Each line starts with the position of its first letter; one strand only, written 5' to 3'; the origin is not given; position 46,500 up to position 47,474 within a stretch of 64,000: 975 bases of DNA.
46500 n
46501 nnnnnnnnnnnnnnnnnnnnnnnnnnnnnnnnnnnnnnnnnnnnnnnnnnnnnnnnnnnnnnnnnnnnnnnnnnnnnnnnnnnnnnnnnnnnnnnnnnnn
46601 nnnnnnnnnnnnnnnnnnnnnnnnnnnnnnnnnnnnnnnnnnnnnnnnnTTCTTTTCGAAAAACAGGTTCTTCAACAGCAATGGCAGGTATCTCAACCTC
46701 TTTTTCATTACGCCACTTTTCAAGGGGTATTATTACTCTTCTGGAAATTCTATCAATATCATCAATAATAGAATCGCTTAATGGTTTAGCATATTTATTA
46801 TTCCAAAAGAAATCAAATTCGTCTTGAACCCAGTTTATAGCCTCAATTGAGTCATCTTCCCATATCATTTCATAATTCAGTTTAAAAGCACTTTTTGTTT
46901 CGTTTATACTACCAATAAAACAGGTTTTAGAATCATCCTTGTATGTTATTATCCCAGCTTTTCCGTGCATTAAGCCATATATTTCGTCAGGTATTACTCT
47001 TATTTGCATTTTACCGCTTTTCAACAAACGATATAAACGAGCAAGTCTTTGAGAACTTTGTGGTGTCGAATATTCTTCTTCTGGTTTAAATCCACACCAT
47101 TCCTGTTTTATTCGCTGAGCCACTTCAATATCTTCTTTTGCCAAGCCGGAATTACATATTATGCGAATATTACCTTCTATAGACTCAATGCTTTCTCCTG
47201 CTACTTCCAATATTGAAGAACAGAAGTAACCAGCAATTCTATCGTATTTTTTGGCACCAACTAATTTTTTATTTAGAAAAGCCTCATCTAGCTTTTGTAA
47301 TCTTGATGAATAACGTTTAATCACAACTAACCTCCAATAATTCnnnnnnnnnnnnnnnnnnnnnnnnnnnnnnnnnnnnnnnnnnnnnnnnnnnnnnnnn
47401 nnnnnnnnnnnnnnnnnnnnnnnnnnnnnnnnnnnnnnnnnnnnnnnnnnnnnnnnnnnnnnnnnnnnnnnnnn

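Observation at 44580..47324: SNF2 helicase fused to an N-terminal HKD phospholipase-D-type nuclease domain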

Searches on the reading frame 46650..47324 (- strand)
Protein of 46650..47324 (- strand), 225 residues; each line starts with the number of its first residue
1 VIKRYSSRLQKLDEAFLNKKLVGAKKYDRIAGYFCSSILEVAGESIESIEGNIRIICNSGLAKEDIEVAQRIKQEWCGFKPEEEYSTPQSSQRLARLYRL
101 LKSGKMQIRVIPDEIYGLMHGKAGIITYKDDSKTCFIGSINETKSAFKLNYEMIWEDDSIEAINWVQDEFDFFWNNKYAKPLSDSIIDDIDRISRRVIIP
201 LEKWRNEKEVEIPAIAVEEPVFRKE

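Call 43: search_solved_structures(query=A2, max_evalue=1, show_alignments=3)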
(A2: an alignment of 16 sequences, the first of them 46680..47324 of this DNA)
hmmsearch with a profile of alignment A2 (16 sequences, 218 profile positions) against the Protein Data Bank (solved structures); distinct sequences matched with E-value up to 1: 5.
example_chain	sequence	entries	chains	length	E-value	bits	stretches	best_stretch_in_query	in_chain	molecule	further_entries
6ehi_A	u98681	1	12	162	0.00026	23.8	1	116-169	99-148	Nuclease NucT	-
7clg_A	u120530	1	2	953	0.0018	21.1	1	103-180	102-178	Putative helicase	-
4ggj_A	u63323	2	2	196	0.0022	20.8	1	108-179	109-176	Mitochondrial cardiolipin hydrolase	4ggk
9lkx_K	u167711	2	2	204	0.01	18.6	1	108-180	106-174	Mitochondrial cardiolipin hydrolase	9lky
8ysf_C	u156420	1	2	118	0.29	13.9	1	117-185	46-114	Nb9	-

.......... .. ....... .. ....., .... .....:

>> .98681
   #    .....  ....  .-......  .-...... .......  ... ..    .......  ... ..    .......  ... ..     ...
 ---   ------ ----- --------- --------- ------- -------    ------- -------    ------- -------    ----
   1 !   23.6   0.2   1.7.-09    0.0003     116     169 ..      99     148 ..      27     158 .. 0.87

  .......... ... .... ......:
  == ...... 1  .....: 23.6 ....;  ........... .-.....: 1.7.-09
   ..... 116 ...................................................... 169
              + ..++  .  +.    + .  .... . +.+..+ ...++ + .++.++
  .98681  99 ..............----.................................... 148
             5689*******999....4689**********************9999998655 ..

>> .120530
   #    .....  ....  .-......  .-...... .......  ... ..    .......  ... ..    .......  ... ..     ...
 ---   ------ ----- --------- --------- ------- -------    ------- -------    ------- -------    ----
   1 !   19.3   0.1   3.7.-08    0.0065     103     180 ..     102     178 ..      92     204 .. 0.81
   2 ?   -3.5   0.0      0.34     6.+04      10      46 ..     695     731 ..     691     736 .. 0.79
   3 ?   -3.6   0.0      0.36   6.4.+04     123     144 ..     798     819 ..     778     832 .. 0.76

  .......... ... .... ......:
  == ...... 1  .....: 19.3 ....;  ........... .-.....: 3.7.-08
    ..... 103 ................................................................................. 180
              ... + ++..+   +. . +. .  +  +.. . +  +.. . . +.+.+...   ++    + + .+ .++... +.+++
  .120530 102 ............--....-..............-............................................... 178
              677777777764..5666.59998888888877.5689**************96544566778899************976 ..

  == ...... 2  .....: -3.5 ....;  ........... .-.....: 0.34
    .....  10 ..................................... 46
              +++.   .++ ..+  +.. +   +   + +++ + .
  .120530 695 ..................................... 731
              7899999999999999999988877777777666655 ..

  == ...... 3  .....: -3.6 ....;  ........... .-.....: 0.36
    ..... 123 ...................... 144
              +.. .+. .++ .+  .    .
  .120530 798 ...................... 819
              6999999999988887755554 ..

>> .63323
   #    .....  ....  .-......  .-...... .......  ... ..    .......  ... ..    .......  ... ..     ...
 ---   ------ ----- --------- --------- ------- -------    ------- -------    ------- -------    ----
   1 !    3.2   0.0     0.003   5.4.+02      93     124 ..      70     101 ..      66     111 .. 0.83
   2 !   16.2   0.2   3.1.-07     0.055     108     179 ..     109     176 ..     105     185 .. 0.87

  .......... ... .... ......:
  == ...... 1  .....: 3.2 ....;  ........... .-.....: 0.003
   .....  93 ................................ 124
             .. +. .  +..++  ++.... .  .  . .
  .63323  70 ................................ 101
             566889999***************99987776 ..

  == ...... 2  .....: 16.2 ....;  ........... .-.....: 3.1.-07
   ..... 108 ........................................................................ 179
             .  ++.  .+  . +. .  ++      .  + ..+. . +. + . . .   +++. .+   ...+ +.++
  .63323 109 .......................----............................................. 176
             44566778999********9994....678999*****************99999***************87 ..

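Call 49: predict_structure(alignment_id=A2)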
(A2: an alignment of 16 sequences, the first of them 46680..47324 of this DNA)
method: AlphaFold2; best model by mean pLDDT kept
length: 215 residues; sequences in the alignment: 16
mean_pLDDT: 73.5   pTM: 0.73
mean pLDDT of the five models: 73.5, 73.1, 70.7, 66.9, 37.1
residues with pLDDT >= 90: 45; 70-90: 91; 50-70: 49; < 50: 30
segments of 3 or more residues with pLDDT < 50: 1-4, 70-74, 77-79, 140-144, 146-151, 211-215
pLDDT, mean of each block of 10 residues (from residue 1): 50 80 92 75 80 87 66 48 66 87 91 64 89 82 45 74 91 90 82 64 58 42
secondary structure, 60 per line:
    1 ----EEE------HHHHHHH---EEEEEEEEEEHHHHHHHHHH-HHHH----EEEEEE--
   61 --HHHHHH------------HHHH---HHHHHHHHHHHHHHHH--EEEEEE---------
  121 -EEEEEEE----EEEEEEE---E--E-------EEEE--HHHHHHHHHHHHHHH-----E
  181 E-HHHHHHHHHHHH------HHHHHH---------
elements in order: E5-7 H14-20 E24-33 H34-43 H45-48 E53-58 H63-68 H81-84 H88-103 E106-111 E122-128 E133-139 E154-157 H160-174 H183-194 H201-206

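Call 53: fold_search(model_id=the predicted structure, library=pdb)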
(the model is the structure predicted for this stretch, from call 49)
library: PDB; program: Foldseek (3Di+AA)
matches with E <= 10: 395; with E <= 0.001: 14
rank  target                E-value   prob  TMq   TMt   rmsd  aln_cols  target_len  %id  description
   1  7clg_A                1.3e-05  1.00  0.48  0.14   6.7       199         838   18  Crystal structure of the ATP-dependent restriction endonuclease SauUSI (released 2021-01-20)
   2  5box_A                9.2e-05  1.00  0.37  0.31   6.4       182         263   12  Structure of TrmBL2, an archaeal chromatin protein, shows a novel mode of DNA binding. (released 2015-09-02)
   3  9fhk_A                1.5e-04  1.00  0.40  0.27   7.5       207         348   11  Structure of the F13 protein of Vaccinia virus (P21 crystal form) (released 2025-03-12)
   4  4gem_B                2.4e-04  1.00  0.42  0.48   6.6       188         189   16  Crystal structure of Zucchini (K171A) (released 2012-10-17)
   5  6ehi_D                3.1e-04  1.00  0.41  0.52   7.2       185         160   17  NucT from Helicobacter pylori (released 2018-01-17)
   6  5bpd_D                3.7e-04  1.00  0.39  0.33   6.3       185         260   11  Structure of TrmBL2, an archaeal chromatin protein, shows a novel mode of DNA binding. (released 2015-09-02)
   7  5bpi_C                5.1e-04  1.00  0.42  0.36   5.7       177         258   12  Structure of TrmBL2, an archaeal chromatin protein, shows a novel mode of DNA binding. (released 2015-09-02)
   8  5bpi_D                6.2e-04  1.00  0.41  0.36   5.8       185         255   11  Structure of TrmBL2, an archaeal chromatin protein, shows a novel mode of DNA binding. (released 2015-09-02)
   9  5bpd_C                6.2e-04  1.00  0.39  0.33   6.2       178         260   12  Structure of TrmBL2, an archaeal chromatin protein, shows a novel mode of DNA binding. (released 2015-09-02)
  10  4ggk                  7.4e-04  1.00  0.39  0.49   6.7       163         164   21  Crystal structure of Zucchini from mouse (mZuc / PLD6 / MitoPLD) bound to tungstate (released 2012-10-10)
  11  6ehi_A                8.5e-04  1.00  0.36  0.46   8.6       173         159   19  NucT from Helicobacter pylori (released 2018-01-17)
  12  9fhk_B                8.5e-04  1.00  0.40  0.27   7.2       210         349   11  Structure of the F13 protein of Vaccinia virus (P21 crystal form) (released 2025-03-12)
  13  4gel_A                9.0e-04  1.00  0.43  0.48   7.0       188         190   18  Crystal structure of Zucchini (released 2012-10-17)
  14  6ehi_B                9.0e-04  1.00  0.38  0.50   8.7       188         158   18  NucT from Helicobacter pylori (released 2018-01-17)
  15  4ggj                  1.2e-03  1.00  0.39  0.49   6.9       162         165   18  Crystal structure of Zucchini from mouse (mZuc / PLD6 / MitoPLD) (released 2012-10-10)
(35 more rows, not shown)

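Call 54: search_protein_representatives(protein=window:46650-47324:-)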
Query: 225 residues. Proteins with E-value up to 0.001 (for the whole library): 1222; up to 1e-10: 409; up to 1e-30: 97. The best 150 are listed.
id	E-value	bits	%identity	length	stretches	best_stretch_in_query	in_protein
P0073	2.2e-95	334.6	66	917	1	3-225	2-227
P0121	2.5e-74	265.7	55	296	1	1-225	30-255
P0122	3.3e-74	265.4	54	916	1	1-222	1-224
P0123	3.1e-71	255.6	56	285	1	1-219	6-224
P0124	2.3e-69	249.5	52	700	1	1-224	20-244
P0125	2.9e-68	245.9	53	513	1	1-225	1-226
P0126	1.6e-66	240.2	51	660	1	1-225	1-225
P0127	6.8e-65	234.9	51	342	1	2-225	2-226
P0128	3.2e-64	232.7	52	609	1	1-225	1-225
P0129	3.2e-63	229.4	51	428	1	17-225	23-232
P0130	1.4e-62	227.3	51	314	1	1-224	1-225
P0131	5.4e-61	222.2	52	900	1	18-223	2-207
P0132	1.9e-60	220.3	47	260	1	2-223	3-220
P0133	2.8e-60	219.8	49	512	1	2-223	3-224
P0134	5.0e-57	209.2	49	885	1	2-223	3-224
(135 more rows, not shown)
